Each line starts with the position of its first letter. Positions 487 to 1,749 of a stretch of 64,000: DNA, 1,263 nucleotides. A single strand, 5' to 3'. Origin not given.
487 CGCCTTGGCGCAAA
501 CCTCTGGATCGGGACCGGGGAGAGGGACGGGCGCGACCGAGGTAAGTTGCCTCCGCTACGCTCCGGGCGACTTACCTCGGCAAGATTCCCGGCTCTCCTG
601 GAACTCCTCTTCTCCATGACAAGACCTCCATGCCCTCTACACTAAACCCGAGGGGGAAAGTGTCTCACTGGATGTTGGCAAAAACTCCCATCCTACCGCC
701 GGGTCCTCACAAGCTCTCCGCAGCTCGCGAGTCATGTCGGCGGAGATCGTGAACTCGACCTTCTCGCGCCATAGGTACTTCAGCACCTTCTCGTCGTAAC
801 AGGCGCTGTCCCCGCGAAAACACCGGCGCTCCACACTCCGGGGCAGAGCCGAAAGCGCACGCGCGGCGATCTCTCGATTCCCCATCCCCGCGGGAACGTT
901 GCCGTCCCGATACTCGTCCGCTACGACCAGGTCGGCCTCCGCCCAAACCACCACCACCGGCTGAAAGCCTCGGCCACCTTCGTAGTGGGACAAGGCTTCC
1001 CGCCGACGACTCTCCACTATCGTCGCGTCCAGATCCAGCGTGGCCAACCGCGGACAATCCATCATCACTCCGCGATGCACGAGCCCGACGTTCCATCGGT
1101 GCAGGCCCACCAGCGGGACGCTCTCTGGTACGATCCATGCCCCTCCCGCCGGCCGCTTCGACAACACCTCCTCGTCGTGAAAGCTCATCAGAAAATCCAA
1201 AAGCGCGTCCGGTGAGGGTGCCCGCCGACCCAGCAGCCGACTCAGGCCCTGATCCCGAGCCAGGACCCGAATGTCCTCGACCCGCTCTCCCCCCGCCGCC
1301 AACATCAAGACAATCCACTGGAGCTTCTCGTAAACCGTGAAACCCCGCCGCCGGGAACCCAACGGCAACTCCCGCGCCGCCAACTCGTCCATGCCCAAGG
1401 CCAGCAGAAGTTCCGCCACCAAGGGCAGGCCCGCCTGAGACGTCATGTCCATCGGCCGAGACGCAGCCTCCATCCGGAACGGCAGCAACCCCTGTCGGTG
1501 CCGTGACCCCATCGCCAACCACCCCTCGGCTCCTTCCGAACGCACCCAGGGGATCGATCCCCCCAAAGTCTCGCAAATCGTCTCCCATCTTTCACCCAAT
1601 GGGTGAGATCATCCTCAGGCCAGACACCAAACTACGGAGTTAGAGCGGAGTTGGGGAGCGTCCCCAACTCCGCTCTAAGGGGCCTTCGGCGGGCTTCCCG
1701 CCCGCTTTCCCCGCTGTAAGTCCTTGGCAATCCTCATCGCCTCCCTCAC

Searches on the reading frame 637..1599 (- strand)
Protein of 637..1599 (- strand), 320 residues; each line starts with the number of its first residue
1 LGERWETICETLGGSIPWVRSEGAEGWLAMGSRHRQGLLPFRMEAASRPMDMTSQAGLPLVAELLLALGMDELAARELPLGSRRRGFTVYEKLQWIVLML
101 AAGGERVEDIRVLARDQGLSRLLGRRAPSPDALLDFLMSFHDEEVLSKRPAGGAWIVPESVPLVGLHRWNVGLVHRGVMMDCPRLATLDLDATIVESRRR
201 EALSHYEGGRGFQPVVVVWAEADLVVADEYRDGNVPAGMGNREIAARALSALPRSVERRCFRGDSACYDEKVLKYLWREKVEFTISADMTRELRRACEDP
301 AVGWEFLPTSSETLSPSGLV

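Call 55: search_protein_families(library=pfam, proteins=[window:637-1599:-], max_evalue=0.001)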
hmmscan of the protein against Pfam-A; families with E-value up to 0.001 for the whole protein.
window:637-1599:- (320 aa): 1 family
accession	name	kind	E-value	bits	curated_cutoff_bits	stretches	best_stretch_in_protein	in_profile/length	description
PF13701.12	DDE_Tnp_1_4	-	8.9e-17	60.9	34.7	1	50-298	16-257/435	Transposase DDE domain group 1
